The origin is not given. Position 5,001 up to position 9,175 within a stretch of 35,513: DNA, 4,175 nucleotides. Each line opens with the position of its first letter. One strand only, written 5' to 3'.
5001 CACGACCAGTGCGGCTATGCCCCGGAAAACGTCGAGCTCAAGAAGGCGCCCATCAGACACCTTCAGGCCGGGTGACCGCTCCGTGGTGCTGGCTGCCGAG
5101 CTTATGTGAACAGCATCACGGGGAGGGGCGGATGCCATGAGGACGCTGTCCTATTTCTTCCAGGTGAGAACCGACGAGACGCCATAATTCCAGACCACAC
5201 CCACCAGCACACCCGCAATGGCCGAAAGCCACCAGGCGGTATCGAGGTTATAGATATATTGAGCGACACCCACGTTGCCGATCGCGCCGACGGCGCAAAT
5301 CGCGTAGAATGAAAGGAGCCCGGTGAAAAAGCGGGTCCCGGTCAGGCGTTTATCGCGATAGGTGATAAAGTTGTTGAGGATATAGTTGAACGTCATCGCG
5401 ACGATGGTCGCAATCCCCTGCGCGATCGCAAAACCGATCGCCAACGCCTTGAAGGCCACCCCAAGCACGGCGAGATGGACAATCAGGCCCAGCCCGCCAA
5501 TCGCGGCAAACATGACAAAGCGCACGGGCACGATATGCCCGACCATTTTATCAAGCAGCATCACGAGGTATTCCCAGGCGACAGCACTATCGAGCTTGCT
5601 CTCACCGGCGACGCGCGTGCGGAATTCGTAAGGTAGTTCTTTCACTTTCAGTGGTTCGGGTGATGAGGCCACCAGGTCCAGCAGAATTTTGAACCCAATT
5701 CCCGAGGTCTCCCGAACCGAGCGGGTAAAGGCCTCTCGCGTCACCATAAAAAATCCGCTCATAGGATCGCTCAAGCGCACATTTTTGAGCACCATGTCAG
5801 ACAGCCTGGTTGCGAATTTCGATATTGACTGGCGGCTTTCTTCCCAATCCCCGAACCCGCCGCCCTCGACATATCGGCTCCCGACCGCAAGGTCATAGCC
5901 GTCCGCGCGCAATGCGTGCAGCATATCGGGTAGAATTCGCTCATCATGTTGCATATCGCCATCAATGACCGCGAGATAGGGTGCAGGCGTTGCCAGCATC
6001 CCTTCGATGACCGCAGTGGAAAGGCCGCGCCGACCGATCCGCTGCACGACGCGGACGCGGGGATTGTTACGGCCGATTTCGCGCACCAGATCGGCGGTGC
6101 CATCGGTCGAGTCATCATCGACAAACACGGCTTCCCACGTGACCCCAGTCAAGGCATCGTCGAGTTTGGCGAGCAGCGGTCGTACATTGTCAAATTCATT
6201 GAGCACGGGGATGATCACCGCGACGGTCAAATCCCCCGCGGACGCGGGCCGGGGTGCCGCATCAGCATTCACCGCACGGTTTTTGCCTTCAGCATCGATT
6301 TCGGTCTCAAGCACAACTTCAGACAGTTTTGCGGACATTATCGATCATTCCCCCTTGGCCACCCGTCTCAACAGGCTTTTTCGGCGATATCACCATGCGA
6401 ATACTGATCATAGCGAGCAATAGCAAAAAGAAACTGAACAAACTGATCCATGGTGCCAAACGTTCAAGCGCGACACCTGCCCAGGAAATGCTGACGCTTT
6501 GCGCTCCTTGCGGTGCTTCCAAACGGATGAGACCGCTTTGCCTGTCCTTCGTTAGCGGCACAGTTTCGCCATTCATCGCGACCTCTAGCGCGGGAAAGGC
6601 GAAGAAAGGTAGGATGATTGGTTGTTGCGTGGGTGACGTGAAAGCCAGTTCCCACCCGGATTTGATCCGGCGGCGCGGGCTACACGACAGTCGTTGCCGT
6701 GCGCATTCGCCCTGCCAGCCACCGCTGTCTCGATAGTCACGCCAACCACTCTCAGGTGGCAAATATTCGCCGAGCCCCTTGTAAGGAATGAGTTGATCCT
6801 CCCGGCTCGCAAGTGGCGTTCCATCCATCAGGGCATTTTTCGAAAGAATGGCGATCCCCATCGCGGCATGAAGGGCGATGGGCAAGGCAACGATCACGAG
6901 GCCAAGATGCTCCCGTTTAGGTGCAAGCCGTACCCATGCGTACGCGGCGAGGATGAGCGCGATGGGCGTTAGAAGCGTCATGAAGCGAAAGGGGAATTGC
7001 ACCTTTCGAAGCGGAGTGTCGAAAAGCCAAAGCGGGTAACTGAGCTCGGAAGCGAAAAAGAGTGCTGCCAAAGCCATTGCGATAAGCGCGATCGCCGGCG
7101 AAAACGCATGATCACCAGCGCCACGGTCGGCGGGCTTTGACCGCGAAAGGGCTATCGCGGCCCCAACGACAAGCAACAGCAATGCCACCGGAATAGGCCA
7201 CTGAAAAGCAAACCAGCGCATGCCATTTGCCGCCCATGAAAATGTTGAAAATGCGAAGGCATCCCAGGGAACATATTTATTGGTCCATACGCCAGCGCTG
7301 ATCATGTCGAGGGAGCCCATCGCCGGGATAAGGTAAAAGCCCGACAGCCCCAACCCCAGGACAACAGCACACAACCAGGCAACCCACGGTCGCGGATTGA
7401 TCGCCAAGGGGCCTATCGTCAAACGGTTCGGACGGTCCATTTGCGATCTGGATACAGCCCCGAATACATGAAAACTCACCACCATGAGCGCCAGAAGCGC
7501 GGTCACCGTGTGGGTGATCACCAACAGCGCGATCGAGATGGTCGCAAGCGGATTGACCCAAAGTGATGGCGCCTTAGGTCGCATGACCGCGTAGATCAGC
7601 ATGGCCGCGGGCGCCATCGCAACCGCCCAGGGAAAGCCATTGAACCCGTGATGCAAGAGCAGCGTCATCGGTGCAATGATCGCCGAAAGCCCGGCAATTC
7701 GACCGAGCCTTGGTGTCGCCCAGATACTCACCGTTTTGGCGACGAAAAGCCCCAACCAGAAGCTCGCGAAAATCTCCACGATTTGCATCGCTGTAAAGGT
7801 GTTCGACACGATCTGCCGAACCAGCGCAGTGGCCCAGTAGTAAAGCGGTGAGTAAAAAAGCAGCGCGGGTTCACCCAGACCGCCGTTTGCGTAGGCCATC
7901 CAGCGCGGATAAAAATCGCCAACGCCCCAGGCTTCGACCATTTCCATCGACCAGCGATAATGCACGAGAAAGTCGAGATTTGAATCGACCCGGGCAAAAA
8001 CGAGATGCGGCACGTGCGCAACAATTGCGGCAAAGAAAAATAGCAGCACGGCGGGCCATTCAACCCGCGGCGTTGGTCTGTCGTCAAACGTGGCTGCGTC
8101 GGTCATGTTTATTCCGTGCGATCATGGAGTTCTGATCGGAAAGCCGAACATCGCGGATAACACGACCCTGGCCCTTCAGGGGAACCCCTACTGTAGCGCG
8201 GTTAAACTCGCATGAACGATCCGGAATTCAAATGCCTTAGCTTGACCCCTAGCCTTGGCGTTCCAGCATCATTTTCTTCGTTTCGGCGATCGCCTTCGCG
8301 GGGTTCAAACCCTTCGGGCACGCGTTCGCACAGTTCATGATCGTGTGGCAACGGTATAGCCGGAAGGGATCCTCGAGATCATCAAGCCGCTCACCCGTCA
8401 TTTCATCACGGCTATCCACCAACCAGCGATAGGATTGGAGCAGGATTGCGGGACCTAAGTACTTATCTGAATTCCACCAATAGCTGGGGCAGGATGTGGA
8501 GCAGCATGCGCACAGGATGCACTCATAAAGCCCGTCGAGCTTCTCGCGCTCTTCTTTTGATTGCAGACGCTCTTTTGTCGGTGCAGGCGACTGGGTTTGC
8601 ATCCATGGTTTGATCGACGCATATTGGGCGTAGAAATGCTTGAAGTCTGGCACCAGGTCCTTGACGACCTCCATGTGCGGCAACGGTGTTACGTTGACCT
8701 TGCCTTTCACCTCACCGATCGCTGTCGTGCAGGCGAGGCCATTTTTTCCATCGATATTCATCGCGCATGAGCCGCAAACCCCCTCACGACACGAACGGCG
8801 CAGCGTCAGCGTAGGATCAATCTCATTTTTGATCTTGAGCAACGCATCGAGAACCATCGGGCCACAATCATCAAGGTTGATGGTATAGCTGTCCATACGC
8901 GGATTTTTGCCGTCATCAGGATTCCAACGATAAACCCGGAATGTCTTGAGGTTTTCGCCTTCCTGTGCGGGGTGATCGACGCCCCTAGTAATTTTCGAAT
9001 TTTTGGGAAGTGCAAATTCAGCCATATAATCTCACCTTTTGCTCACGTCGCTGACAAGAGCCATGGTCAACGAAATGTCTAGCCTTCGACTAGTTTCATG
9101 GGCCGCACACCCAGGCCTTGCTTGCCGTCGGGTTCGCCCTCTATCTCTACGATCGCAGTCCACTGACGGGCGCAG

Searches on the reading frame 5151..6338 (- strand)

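Call 66: search_protein_families(library=pfam, proteins=[window:5151-6338:-], max_evalue=0.00001)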
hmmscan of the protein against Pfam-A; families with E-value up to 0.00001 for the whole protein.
window:5151-6338:- (395 aa): 2 families
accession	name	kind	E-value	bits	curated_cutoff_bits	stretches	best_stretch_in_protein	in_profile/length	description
PF00535.33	Glycos_transf_2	-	1e-27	97.6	23.3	1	41-204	2-164/168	Glycosyl transferase family 2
PF04138.20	GtrA_DPMS_TM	-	1.7e-17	64.1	26.1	1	277-393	2-117/117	GtrA/DPMS, transmembrane domain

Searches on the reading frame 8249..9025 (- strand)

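Call 66: search_protein_families(library=pfam, proteins=[window:8249-9025:-], max_evalue=0.00001)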
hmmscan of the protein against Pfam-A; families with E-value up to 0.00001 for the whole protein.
window:8249-9025:- (258 aa): 4 families
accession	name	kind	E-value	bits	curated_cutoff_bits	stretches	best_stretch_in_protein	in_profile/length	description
PF13085.11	Fer2_3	-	3.3e-33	114.3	27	1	28-132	1-106/107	2Fe-2S iron-sulfur cluster binding domain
PF13534.11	Fer4_17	-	4e-10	40.5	22.2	1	168-241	1-61/61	4Fe-4S dicluster domain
PF13183.11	Fer4_8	-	3.3e-09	37.6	27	1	166-240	2-68/68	4Fe-4S dicluster domain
PF13237.11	Fer4_10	-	1.5e-07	31.7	25.5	1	168-237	8-53/53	4Fe-4S dicluster domain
